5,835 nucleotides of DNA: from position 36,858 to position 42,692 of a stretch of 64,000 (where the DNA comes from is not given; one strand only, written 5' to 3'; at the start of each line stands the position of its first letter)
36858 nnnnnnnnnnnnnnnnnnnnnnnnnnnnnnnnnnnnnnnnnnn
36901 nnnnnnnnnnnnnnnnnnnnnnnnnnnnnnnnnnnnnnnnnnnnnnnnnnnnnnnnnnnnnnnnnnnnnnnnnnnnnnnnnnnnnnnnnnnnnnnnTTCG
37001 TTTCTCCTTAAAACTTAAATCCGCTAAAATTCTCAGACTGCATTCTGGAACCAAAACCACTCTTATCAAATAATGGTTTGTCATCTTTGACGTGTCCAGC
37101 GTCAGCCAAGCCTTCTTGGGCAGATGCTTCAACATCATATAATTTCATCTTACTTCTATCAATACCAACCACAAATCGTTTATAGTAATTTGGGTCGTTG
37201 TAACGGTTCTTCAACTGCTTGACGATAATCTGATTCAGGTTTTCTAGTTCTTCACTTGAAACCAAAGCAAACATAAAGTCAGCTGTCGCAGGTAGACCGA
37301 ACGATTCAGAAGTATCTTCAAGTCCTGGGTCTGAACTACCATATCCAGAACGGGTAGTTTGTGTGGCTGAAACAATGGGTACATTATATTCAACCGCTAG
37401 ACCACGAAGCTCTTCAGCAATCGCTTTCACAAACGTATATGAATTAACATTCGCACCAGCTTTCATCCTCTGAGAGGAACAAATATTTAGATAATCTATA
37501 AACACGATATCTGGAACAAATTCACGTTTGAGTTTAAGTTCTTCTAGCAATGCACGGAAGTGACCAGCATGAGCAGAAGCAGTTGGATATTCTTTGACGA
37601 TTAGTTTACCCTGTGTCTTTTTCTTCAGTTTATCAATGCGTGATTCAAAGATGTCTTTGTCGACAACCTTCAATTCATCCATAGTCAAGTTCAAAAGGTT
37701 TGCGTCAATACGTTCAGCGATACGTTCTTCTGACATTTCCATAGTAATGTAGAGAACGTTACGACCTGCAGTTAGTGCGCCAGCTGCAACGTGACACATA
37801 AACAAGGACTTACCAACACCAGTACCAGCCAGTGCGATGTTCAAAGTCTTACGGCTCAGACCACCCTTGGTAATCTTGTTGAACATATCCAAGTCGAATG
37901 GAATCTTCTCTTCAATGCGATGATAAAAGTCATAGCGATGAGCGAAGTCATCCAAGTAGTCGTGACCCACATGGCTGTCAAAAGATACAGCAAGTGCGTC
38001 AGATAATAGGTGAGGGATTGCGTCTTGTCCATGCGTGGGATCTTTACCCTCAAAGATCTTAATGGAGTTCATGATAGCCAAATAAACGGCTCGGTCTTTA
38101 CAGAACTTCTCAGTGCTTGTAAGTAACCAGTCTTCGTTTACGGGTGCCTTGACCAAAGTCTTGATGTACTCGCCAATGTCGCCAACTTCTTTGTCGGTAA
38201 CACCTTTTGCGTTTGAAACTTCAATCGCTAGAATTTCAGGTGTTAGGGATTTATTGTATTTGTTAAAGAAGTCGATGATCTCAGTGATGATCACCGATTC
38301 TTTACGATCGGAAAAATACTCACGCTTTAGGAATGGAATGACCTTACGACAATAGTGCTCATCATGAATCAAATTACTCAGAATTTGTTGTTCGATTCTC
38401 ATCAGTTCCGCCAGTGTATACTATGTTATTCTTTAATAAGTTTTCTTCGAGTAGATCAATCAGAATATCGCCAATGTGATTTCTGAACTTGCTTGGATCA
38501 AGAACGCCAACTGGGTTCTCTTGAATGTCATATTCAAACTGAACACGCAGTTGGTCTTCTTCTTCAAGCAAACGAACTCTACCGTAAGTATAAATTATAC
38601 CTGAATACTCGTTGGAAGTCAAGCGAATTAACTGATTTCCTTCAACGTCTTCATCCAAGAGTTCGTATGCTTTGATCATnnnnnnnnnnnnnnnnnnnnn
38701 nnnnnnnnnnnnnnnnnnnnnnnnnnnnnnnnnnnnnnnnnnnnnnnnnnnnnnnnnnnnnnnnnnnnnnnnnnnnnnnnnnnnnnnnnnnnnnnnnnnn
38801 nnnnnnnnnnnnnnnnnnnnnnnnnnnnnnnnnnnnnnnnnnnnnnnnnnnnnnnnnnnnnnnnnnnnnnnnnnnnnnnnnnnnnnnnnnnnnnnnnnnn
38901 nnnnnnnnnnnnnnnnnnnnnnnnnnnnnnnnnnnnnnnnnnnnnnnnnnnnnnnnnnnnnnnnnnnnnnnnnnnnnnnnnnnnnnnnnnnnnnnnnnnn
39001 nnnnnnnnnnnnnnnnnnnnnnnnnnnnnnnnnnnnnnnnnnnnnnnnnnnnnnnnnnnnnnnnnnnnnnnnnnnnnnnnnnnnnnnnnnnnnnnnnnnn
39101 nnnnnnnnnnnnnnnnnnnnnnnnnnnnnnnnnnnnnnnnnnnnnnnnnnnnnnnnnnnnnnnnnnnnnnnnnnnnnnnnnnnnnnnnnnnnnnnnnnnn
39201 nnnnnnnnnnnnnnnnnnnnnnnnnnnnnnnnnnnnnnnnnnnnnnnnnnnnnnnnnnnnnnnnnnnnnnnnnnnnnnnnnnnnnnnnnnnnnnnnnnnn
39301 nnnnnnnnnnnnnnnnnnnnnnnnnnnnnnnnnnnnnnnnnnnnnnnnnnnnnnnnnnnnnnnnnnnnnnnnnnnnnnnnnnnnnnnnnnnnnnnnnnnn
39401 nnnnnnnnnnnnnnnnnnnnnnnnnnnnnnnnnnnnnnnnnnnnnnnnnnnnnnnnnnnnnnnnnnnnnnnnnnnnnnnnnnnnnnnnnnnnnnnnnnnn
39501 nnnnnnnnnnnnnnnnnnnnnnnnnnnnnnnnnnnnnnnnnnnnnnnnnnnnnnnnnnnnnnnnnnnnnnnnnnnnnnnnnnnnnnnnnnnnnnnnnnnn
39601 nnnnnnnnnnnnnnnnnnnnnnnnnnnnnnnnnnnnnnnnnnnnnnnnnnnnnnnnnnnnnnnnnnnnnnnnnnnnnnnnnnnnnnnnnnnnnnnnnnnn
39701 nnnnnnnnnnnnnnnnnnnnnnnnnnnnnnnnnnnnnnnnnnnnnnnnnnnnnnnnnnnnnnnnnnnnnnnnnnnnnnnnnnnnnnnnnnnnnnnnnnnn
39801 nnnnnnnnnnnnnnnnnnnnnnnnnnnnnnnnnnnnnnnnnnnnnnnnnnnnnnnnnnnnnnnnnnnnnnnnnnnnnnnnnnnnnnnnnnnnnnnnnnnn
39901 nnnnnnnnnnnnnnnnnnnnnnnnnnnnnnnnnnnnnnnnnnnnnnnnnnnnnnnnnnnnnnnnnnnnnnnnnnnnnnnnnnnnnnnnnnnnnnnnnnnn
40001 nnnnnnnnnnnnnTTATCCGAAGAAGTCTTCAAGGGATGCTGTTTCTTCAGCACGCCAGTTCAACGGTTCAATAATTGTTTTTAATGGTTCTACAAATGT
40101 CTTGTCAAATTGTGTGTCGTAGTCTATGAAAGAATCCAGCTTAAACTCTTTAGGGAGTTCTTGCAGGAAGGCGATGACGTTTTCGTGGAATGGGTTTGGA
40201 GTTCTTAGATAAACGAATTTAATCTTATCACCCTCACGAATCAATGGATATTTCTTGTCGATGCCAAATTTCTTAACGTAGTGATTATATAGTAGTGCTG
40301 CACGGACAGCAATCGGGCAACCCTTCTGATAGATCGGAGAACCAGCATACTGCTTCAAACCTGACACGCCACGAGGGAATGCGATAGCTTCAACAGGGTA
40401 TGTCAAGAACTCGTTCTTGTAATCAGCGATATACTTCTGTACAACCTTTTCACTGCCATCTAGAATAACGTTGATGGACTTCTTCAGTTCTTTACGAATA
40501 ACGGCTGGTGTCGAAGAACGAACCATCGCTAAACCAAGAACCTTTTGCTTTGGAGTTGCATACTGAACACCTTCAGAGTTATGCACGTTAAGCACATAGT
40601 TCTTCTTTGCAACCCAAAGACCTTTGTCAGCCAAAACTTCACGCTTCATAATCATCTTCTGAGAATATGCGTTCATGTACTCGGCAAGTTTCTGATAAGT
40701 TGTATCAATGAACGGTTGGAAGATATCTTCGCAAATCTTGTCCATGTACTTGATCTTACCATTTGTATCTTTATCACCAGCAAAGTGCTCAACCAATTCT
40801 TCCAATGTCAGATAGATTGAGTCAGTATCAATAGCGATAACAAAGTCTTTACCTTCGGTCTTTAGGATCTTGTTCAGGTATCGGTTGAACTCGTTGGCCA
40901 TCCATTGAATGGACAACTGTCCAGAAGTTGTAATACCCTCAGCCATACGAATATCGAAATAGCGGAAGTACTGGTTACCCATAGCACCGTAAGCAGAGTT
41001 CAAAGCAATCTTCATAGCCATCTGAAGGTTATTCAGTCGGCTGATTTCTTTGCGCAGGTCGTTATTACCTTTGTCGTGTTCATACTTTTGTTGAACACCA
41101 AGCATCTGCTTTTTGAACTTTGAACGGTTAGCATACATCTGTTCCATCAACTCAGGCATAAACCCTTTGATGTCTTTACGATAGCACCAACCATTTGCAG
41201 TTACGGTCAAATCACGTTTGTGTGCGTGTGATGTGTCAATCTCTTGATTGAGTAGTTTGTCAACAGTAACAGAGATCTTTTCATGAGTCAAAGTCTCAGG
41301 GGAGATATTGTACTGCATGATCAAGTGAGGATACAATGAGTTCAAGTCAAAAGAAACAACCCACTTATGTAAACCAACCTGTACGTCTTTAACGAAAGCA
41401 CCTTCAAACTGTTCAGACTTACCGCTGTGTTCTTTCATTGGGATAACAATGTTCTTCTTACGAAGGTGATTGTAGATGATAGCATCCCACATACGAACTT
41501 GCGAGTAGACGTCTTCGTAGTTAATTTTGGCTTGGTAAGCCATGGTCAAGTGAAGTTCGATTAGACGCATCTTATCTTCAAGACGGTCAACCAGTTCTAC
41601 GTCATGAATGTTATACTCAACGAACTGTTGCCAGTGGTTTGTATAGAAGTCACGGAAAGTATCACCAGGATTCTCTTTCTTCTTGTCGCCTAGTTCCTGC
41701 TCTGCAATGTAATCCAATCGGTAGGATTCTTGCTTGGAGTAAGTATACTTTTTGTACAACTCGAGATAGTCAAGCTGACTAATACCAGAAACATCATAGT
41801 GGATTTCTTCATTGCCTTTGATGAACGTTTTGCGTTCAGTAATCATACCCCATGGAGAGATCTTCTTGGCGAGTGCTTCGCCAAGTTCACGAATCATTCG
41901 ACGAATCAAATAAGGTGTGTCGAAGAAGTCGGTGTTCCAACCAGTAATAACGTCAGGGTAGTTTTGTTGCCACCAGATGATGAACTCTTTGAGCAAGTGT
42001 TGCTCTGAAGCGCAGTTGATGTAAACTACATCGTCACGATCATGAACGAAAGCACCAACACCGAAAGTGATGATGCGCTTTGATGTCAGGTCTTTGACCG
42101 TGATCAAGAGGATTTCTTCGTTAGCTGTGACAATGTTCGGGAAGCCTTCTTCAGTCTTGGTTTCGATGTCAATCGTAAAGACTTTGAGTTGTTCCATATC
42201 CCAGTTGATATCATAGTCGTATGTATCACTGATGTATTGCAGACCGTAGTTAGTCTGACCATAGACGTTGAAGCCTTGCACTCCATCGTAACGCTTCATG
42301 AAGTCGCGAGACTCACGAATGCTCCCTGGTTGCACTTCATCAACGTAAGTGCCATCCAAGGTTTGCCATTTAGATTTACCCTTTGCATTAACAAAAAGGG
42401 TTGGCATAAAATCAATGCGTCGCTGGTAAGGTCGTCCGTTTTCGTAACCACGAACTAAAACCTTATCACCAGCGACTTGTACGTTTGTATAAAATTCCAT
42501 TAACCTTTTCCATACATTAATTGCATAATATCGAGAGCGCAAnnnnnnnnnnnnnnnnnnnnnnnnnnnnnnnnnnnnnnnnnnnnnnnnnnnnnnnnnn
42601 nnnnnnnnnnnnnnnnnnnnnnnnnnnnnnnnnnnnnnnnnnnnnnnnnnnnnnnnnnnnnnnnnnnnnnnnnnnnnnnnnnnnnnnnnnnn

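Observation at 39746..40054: T4 gene 42 / beta-gt / imm interval replaced by a single thioredoxin gene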

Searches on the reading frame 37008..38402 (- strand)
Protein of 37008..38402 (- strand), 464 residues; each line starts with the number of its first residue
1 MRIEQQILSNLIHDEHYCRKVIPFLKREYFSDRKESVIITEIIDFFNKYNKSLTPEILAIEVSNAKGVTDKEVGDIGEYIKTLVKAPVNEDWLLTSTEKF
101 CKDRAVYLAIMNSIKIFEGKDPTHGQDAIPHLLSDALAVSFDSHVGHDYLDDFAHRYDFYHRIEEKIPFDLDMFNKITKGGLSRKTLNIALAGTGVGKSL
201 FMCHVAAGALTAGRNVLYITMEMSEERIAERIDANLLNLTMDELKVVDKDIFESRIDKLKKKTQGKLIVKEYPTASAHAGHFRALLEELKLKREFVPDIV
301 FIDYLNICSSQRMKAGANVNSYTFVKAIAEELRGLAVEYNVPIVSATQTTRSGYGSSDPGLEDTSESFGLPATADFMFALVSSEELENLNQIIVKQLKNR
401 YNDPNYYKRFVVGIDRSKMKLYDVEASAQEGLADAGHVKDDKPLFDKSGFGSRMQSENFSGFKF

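Call 4: search_protein_families(library=pfam, proteins=[window:37008-38402:-], max_evalue=0.01)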
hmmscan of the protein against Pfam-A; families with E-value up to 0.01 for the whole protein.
window:37008-38402:- (464 aa): 6 families
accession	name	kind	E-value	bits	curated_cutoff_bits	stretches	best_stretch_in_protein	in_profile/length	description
PF03796.21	DnaB_C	-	1.4e-19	70.9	27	1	170-387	5-218/255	DnaB-like helicase C terminal domain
PF13481.12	AAA_25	-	1.5e-07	31.6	27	1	175-346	23-187/195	AAA domain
PF06745.19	ATPase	-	1.2e-05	25.2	26.6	1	173-261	7-98/231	KaiC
PF00772.26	DnaB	-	0.00027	21.4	23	1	3-85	8-86/103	DnaB-like helicase N terminal domain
PF19044.6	P-loop_TraG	-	0.00089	18.4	25.8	0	167-239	11-83/413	TraG P-loop domain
PF10236.15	DAP3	-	0.0011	18.7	23.1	0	171-219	8-57/311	Mitochondrial ribosomal death-associated protein 3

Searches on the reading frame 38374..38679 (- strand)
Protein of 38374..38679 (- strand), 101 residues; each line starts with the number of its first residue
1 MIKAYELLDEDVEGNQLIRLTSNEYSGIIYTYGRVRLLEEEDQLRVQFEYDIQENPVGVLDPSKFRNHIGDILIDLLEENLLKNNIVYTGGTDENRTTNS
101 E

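Call 4: search_protein_families(library=pfam, proteins=[window:38374-38679:-], max_evalue=0.01)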
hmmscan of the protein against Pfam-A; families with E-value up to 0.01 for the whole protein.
window:38374-38679:- (101 aa): 0 families

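Call 32: search_protein_families(library=pfam, max_evalue=0.1, proteins=[window:38374-38679:-])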
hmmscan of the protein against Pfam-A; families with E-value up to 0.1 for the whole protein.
window:38374-38679:- (101 aa): 0 families

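Call 49: search_protein_families(library=phrogs, max_evalue=0.001, proteins=[window:38374-38679:-])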
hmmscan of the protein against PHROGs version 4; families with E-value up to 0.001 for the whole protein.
window:38374-38679:- (101 aa): 1 family
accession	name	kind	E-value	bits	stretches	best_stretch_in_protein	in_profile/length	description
phrog_3998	-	unknown function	6.6e-09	36.4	1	3-83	17-102/109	-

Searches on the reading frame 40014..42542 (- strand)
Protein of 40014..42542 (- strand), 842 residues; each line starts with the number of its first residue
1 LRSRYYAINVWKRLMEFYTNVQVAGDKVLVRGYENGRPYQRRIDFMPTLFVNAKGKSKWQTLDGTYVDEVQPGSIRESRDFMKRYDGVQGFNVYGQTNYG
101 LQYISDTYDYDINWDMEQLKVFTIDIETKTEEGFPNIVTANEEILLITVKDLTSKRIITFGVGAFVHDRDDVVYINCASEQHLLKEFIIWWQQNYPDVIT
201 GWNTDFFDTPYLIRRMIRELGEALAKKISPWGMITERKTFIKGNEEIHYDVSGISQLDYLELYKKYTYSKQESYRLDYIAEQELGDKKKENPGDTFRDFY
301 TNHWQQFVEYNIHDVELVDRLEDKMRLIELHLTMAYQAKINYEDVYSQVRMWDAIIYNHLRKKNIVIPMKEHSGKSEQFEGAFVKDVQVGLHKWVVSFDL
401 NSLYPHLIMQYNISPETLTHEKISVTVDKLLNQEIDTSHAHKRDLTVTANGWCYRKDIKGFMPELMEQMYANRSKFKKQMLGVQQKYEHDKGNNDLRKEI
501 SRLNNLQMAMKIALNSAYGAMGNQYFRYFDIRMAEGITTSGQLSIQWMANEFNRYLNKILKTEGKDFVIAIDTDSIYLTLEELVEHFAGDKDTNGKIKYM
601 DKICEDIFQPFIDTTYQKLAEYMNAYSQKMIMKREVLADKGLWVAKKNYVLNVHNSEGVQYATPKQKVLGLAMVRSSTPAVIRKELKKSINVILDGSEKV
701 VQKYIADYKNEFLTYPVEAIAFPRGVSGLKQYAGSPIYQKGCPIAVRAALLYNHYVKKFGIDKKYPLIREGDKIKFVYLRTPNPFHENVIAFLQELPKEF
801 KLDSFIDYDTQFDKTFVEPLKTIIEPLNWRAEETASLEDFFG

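Call 4: search_protein_families(library=pfam, proteins=[window:40014-42542:-], max_evalue=0.01)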
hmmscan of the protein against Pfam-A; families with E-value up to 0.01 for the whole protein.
window:40014-42542:- (842 aa): 2 families
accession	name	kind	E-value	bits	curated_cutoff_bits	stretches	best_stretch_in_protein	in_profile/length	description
PF00136.26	DNA_pol_B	-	1.2e-27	97.3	23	1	356-580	19-236/453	DNA polymerase family B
PF03104.25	DNA_pol_B_exo1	-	3e-21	76.4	23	1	117-279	62-242/242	DNA polymerase family B, exonuclease domain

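Call 10: search_dna_similar(query=window:40014-42542:-, collection=phages, mode=protein, max_rows=30)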
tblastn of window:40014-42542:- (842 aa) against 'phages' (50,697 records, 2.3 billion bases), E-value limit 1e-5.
Records with a match: 2683; places in all: 2799; records where one place covers at least 80% of the query: 2367.
Best place of each record, by identity: <60% 2683.
By first word of the organism name: Escherichia 676; Synechococcus 377; Klebsiella 334; Salmonella 201; Vibrio 136; Aeromonas 92; Shigella 89; Acinetobacter 73; Cyanophage 61; Enterobacter 59; and 68 more.
By host as written in the record: - 471; Escherichia coli 281; Klebsiella pneumoniae 115; Synechococcus 107; Synechococcus sp. 38; Aeromonas salmonicida 38; Escherichia coli O157:H7 38; Salmonella enterica 30; and 590 more.
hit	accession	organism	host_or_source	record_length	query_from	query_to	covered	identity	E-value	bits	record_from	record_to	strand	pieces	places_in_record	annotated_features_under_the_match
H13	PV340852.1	Synechococcus phage Sf-CH5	Synechococcus sp. WH8102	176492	15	842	98%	55.8%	0e+0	944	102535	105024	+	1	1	DNA polymerase | hypothetical protein (x2)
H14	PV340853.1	Synechococcus phage Sf-CH8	Synechococcus sp. WH8102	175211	15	842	98%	55.8%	0e+0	944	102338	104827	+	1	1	DNA polymerase | hypothetical protein (x2)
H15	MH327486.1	Marine virus AG-341-P01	single cell amplified by WGA-X; seawater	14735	15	842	98%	55.4%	0e+0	936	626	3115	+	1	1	record has no annotation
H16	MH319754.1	Marine virus AG-345-L05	single cell amplified by WGA-X; seawater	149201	15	842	98%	55.3%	0e+0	947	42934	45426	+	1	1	record has no annotation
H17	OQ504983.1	Synechococcus phage S-8S55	Parasynechococcus marenigrum WH 8102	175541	14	841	98%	55.3%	0e+0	940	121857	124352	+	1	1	DNA polymerase | hypothetical protein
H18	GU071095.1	Synechococcus phage S-SM2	Synechococcus sp. WH8017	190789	14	842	98%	55.1%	0e+0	940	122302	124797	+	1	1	gp43: DNA polymerase | hypothetical protein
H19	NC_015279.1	Synechococcus phage S-SM2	Synechococcus sp. WH8017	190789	14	842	98%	55.1%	0e+0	940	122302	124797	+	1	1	gp43: DNA polymerase | hypothetical protein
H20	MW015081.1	Synechococcus phage S-SRM01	Synechococcus sp. KCZYC6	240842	14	841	98%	55.1%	0e+0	944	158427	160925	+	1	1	DNA polymerase | hypothetical protein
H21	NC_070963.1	Synechococcus phage S-SRM01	Synechococcus sp. KCZYC6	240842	14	841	98%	55.1%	0e+0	944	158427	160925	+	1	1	DNA polymerase | hypothetical protein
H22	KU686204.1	Synechococcus phage S-CAM9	Synechococcus sp.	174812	14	841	98%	55.1%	0e+0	943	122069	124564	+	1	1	DNA polymerase | hypothetical protein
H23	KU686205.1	Synechococcus phage S-CAM9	Synechococcus sp.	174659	14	841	98%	55.1%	0e+0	943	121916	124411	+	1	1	DNA polymerase | hypothetical protein (x2)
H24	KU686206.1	Synechococcus phage S-CAM9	Synechococcus sp.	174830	14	841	98%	55.1%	0e+0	943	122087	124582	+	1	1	DNA polymerase | hypothetical protein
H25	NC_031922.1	Synechococcus phage S-CAM9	Synechococcus sp.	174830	14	841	98%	55.1%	0e+0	943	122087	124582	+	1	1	DNA polymerase | hypothetical protein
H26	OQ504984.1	Synechococcus phage S-8S56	Parasynechococcus marenigrum WH 8102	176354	14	841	98%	55.1%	0e+0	939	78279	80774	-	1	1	DNA polymerase | hypothetical protein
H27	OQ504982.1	Synechococcus phage S-8S53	Parasynechococcus marenigrum WH 8102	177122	14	841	98%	55.1%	0e+0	937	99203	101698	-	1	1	DNA polymerase | hypothetical protein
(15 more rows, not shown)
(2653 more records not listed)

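Call 11: get_annotated_region(hit=H19, flank=8000)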
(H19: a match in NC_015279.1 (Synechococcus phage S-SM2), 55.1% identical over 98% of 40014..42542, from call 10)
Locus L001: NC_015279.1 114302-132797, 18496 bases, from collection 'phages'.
description: Synechococcus phage S-SM2, complete genome.
organism: Synechococcus phage S-SM2 (NCBI taxid 444860)
taxonomy: Viruses; Duplodnaviria; Heunggongvirae; Uroviricota; Caudoviricetes; Kyanoviridae; Nilusvirus; Nilusvirus ssm2
host: Synechococcus sp. WH8017; source: -; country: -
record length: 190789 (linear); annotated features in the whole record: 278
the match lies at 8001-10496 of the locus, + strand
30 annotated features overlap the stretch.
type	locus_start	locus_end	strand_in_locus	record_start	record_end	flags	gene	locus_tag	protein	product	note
CDS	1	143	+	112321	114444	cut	-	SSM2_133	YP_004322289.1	peptidase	T4-LIKE GC: 146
CDS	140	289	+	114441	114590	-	-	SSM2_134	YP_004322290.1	hypothetical protein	T4-LIKE GC: 284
CDS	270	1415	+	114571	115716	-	cobS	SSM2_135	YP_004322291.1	porphyrin biosynthesis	T4-LIKE GC: 150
CDS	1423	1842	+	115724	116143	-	-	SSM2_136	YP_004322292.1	hypothetical protein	T4-LIKE GC: 152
CDS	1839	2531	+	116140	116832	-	gp45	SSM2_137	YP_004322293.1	DNA polymerase processivity factor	T4-LIKE GC: 153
CDS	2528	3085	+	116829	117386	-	denV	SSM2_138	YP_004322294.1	DNA endonuclease V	T4-LIKE GC: 100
CDS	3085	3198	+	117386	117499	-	-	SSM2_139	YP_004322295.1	hypothetical protein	T4-LIKE GC: 1214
CDS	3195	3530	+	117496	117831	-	speD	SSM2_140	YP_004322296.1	S-adenosylmethionine decarboxylase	T4-LIKE GC: 411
CDS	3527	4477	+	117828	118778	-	gp44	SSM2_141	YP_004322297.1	clamp loader of DNA polymerase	T4-LIKE GC: 157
CDS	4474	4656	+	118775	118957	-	-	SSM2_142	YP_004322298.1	hypothetical protein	T4-LIKE GC: 1215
CDS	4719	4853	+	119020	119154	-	-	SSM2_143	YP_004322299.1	hypothetical protein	T4-LIKE GC: 158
CDS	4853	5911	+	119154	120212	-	-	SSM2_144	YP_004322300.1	putative cytoplasmic protein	T4-LIKE GC: 1216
CDS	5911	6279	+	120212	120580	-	gp62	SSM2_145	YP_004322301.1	clamp loader of DNA polymerase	T4-LIKE GC: 167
CDS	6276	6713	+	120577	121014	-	regA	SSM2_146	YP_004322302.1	translation repressor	endoribonuclease; T4-LIKE GC: 168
CDS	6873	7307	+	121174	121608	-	hsp20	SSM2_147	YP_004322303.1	Hsp20 heat shock protein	T4-LIKE GC: 170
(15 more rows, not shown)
